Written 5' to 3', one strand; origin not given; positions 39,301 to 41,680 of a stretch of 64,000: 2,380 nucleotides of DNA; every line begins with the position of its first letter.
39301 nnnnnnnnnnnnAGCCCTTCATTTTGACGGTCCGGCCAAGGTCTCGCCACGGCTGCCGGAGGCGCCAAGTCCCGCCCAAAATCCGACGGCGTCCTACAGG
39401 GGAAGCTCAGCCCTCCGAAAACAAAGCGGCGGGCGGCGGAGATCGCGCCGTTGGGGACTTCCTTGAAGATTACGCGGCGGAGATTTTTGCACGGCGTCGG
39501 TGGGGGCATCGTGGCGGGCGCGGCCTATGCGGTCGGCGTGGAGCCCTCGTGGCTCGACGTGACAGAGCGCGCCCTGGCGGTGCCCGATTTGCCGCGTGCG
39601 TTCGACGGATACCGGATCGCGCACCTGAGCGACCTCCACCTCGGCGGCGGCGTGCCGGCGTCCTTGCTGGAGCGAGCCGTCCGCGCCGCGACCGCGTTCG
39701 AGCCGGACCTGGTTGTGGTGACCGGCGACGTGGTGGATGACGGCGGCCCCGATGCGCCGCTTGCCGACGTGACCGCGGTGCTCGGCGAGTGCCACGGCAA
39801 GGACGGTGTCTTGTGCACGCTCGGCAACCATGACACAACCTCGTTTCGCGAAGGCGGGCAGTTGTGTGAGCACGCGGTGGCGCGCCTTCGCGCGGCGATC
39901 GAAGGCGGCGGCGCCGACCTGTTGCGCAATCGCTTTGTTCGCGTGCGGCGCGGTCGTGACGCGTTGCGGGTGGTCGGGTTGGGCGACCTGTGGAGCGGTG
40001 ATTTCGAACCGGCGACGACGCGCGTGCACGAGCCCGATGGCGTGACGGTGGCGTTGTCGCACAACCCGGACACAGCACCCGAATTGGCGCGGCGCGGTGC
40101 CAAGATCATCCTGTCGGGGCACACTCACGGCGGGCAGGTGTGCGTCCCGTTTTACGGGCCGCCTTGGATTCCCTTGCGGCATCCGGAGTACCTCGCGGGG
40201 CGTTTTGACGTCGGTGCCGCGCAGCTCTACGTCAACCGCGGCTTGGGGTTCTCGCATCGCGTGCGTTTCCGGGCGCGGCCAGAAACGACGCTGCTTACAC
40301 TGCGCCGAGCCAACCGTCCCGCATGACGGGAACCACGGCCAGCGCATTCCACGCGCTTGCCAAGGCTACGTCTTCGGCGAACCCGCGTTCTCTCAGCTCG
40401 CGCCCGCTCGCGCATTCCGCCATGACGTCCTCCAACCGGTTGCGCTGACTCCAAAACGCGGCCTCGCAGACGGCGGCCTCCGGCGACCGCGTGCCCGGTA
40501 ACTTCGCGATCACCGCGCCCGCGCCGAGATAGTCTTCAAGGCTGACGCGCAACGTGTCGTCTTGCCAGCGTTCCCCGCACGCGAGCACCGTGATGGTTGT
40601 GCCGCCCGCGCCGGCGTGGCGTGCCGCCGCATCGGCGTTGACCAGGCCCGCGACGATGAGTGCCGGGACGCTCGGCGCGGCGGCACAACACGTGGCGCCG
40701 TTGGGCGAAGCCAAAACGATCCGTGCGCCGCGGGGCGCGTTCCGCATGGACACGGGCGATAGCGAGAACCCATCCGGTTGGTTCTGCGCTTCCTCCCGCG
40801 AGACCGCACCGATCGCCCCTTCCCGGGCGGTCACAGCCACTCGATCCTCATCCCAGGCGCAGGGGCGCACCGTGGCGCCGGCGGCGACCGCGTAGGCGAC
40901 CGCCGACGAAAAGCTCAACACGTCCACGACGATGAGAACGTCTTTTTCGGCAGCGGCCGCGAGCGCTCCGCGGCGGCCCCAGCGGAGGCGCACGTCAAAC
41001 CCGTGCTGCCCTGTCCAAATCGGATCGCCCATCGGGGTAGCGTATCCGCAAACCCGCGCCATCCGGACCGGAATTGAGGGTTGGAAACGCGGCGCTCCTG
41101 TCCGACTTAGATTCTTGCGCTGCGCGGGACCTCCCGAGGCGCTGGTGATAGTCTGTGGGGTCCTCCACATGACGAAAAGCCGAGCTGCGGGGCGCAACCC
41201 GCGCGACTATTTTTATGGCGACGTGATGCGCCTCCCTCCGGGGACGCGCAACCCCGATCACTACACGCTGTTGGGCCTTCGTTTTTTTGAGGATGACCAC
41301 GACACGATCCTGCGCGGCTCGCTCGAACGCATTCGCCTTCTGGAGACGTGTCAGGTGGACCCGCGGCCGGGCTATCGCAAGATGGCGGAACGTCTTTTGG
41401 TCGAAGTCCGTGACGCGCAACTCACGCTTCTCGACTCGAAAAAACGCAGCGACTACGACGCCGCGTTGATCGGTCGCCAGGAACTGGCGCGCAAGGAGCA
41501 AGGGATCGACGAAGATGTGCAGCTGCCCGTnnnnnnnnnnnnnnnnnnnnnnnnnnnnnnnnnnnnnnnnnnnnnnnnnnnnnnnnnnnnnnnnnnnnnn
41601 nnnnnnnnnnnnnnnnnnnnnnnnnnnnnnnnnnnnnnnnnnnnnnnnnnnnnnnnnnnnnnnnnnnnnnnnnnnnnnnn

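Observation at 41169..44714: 1181-aa transmembrane pseudokinase with extracellular Ig-like repeats and a LamG lectin-like domain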

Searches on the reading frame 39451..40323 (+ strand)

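Call 11: search_protein_families(library=pfam, proteins=[window:39451-40323:+], max_evalue=0.001)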
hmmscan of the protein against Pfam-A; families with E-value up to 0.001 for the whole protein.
window:39451-40323:+ (291 aa): 2 families
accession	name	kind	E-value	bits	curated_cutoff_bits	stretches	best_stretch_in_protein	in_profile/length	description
PF00149.33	Metallophos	-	1.3e-14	55.5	21.5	1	55-227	2-190/191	Calcineurin-like phosphoesterase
PF12850.12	Metallophos_2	-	8.2e-07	29.6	27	1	55-227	2-118/154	Calcineurin-like phosphoesterase superfamily domain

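Call 85: search_protein_families(library=ncbifam, proteins=[window:39451-40323:+], max_evalue=0.001)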
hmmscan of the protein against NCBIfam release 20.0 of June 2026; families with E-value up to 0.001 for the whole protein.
window:39451-40323:+ (291 aa): 3 families
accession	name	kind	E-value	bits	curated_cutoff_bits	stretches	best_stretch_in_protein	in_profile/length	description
NF008460.0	PRK11340.1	equivalog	2.7e-46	158.2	188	1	6-284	2-270/271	phosphodiesterase YaeI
NF033458.1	lipid_A_LpxG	equivalog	1.6e-40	139.4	350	2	156-285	184-319/321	UDP-2,3-diacylglucosamine diphosphatase LpxG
TIGR00619.1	sbcd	subfamily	2.8e-05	24.1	77.65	1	54-136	1-94/252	exonuclease subunit SbcD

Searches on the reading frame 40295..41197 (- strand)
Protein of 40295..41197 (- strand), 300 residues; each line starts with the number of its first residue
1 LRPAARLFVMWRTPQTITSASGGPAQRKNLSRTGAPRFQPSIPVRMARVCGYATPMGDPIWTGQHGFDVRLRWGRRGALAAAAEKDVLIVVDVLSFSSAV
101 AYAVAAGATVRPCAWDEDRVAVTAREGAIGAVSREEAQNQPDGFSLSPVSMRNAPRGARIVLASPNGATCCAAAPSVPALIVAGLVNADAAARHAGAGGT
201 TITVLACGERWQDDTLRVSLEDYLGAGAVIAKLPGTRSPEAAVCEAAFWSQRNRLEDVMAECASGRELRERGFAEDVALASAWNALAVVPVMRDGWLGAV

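Call 11: search_protein_families(library=pfam, proteins=[window:40295-41197:-], max_evalue=0.001)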
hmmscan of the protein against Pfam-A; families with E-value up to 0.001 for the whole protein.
window:40295-41197:- (300 aa): 1 family
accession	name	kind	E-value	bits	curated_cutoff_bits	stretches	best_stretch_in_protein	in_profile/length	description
PF04029.19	2-ph_phosp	-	4.7e-25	88.5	26.4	1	84-294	12-225/226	2-phosphosulpholactate phosphatase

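Call 85: search_protein_families(library=ncbifam, proteins=[window:40295-41032:-], max_evalue=0.001)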
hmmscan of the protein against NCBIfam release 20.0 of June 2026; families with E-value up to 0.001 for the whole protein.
window:40295-41032:- (245 aa): 7 families
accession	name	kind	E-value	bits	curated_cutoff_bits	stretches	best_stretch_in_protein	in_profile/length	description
TIGR00298.1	TIGR00298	equivalog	1.4e-15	57.7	175.05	1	33-239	2-210/216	2-phosphosulfolactate phosphatase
NF002054.0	PRK00886.1-3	equivalog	2.3e-12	46.9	330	1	30-240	19-233/241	2-phosphosulfolactate phosphatase family protein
NF002057.0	PRK00886.1-6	equivalog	5.7e-12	45.4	235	1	28-240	12-220/228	2-phosphosulfolactate phosphatase family protein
NF002056.0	PRK00886.1-5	equivalog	9.8e-12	44.7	323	1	30-238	18-234/243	2-phosphosulfolactate phosphatase family protein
NF010700.0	PRK14100.1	equivalog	9.2e-10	38.1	332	1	30-238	16-225/237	2-phosphosulfolactate phosphatase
NF002053.0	PRK00886.1-2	equivalog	3.2e-09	36.5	319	1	27-238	15-235/243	2-phosphosulfolactate phosphatase family protein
NF002055.0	PRK00886.1-4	equivalog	5.2e-05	23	345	1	30-240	19-231/236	2-phosphosulfolactate phosphatase family protein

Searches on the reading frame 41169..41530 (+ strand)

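Call 12: search_protein_families(library=pfam, proteins=[window:41169-41530:+], max_evalue=10)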
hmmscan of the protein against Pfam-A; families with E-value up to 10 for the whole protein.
window:41169-41530:+ (120 aa): 0 families

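Call 20: search_solved_structures(query=A2, max_evalue=10, show_alignments=2)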
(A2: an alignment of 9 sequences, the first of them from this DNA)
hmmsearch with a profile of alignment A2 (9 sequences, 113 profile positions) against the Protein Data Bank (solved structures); distinct sequences matched with E-value up to 10: 10.
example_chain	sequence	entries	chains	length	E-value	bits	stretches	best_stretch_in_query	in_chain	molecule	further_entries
1bqz_A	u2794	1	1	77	0.097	16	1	28-97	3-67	DNAJ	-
5nro_B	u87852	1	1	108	0.2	15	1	27-97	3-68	Chaperone protein DnaJ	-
1bq0_A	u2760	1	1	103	0.2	15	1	28-97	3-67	DNAJ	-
1xbl_A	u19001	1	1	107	0.23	14.8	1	28-97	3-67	DNAJ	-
6zpg_A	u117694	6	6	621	0.25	14.7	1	29-88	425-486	KIF-binding protein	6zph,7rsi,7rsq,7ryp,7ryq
2lgw_A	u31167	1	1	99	0.52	13.7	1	62-97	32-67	DnaJ homolog subfamily B member 2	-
9dyv_A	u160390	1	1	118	0.72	13.2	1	27-97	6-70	Chaperone protein DnaJ 2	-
3q2i_A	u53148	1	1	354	0.73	13.2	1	16-65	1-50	dehydrogenase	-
4j7z_A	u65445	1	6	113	0.8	13.1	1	27-97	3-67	Chaperone protein DnaJ 2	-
7am2_BS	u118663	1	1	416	1.3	12.4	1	67-107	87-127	DNAj-like protein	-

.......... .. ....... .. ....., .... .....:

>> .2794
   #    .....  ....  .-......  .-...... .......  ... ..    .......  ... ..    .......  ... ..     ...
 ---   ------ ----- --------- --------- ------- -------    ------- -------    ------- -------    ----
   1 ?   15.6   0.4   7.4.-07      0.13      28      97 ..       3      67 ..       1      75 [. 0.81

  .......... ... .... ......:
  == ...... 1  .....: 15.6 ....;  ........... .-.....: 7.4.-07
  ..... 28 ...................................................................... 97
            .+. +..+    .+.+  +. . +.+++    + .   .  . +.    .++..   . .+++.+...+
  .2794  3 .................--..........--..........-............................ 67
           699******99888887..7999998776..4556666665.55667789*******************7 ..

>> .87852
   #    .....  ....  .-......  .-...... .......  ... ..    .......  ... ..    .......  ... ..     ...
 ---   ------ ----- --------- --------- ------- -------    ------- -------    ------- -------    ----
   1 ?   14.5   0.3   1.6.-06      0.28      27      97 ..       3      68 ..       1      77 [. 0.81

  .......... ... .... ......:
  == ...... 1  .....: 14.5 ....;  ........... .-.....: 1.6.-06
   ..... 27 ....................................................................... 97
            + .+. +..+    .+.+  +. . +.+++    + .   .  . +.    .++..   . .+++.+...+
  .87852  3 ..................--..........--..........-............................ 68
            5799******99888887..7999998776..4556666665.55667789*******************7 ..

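Call 51: predict_structure(alignment_id=A2)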
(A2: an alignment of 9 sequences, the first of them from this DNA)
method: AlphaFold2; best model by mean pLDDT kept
length: 114 residues; sequences in the alignment: 9
mean_pLDDT: 89.5   pTM: 0.78
mean pLDDT of the five models: 89.5, 88.8, 87.6, 87.5, 86.8
residues with pLDDT >= 90: 86; 70-90: 17; 50-70: 5; < 50: 6
segments of 3 or more residues with pLDDT < 50: 1-5
pLDDT, mean of each block of 10 residues (from residue 1): 54 93 91 96 97 97 91 97 98 96 86 61
secondary structure, 60 per line:
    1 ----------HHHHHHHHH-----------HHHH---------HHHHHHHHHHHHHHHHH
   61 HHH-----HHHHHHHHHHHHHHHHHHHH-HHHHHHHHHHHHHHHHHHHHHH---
elements in order: H11-19 H31-34 H44-63 H69-88 H90-111

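Call 54: fold_search(model_id=the predicted structure, library=pdb)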
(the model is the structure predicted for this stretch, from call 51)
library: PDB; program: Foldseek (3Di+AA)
matches with E <= 10: 81; with E <= 0.001: 0
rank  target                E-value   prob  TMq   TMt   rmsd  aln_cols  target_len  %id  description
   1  2ctq_MODEL_1_A        6.2e-02  1.00  0.55  0.56   8.3        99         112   18  Solution structure of J-domain from human DnaJ subfamily C menber 12 (released 2005-11-24)
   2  2dn9_MODEL_1_A        1.0e-01  1.00  0.54  0.76   2.6        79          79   22  Solution structure of J-domain from the DnaJ homolog, human Tid1 protein (released 2006-10-25)
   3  4it5_A                1.1e-01  1.00  0.59  0.42   1.8        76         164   24  Chaperone HscB from Vibrio cholerae (released 2013-01-30)
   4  4it5_C                1.1e-01  1.00  0.59  0.42   1.8        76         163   24  Chaperone HscB from Vibrio cholerae (released 2013-01-30)
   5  2ctw_MODEL_1_A        2.1e-01  0.99  0.44  0.45   7.0        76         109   25  Solution structure of J-domain from mouse DnaJ subfamily C menber 5 (released 2005-11-24)
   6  2m6y_MODEL_1_A        2.2e-01  0.98  0.43  0.59   3.7        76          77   18  The solution structure of the J-domain of human DnaJA1 (released 2013-06-26)
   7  2ej7_MODEL_1_A        3.0e-01  1.00  0.50  0.67   3.3        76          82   26  Solution structure of the DnaJ domain of the human protein HCG3, a hypothetical protein tmp_locus_21 (released 2007-09-18)
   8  2dmx_MODEL_1_A        3.0e-01  0.99  0.48  0.58   5.7        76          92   28  Solution structure of the J domain of DnaJ homolog subfamily B member 8 (released 2006-10-24)
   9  6iws_MODEL_1_A        3.2e-01  1.00  0.50  0.75   2.3        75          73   23  Solution structure of the J-domain of Tid1, a Mitochondrial Hsp40/DnaJ Protein (released 2019-12-11)
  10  2och                  3.2e-01  0.99  0.42  0.71   4.6        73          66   16  J-domain of dnj-12 from Caenorhabditis elegans (released 2007-01-23)
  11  4it5_B                3.5e-01  1.00  0.57  0.39   2.0        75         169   24  Chaperone HscB from Vibrio cholerae (released 2013-01-30)
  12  1xbl_MODEL_1_A        3.7e-01  0.98  0.45  0.64   3.6        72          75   29  NMR STRUCTURE OF THE J-DOMAIN (RESIDUES 2-76) IN THE ESCHERICHIA COLI N-TERMINAL FRAGMENT (RESIDUES 2-108) OF  (released 1997-01-11)
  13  2lo1_MODEL_1_A        4.4e-01  0.96  0.40  0.61   4.8        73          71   16  NMR structure of the protein BC008182, a DNAJ-like domain from Homo sapiens (released 2012-02-15)
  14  2lgw_MODEL_1_A        5.1e-01  0.95  0.43  0.63   3.8        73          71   27  Solution Structure of the J Domain of HSJ1a (released 2012-01-11)
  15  2qsa                  9.0e-01  0.99  0.55  0.62   1.9        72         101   19  Crystal structure of J-domain of DnaJ homolog dnj-2 precursor from C.elegans. (released 2007-08-14)
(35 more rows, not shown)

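Call 58: find_homologous_proteins(query=A2, max_evalue=0.01)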
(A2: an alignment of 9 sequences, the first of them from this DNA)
Query A2 (9 sequences) (114 aa, profile of the alignment): 56 proteins with E <= 0.01 among 8000 candidates.
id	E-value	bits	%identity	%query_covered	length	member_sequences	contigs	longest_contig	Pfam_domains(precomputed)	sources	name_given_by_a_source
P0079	5.3e-13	67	36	75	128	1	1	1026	-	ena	-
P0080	3.8e-11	61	33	76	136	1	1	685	-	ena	-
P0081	8.4e-9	53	36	83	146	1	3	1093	-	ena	-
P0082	4.2e-8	51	31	75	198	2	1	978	-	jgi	-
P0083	5.7e-8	51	31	75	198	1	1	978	-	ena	-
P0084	1.4e-7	49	38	64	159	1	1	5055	-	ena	-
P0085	3.2e-7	48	35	72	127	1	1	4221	-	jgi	-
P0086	6.8e-7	47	30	75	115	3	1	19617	-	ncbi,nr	ncbi:MAG TPA: hypothetical protein DER01_15540, partial [Phycisphaerales bacterium]|nr:hypothetical 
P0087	5.3e-6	44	40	71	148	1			-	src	-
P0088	6.6e-6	44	34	78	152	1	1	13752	-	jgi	jgi:hypothetical protein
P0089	7.8e-6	44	36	76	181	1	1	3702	-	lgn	-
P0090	1.3e-5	43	39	71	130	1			-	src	-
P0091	1.3e-5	43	31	63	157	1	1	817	-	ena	-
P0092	1.3e-5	43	31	75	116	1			-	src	-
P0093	1.8e-5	43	40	61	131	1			-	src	-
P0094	1.8e-5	43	32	79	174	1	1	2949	PF00226.37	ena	-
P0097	2.7e-5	42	35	81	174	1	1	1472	PF00226.37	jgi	-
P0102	5.7e-5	41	33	75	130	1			PF00226.37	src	-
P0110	5.5e-4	38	31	75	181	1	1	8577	PF00226.37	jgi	jgi:hypothetical protein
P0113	8.7e-4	37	30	74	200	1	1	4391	PF00226.37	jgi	jgi:hypothetical protein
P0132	5.6e-3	35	75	11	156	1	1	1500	PF00226.37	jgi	jgi:curved DNA-binding protein CbpA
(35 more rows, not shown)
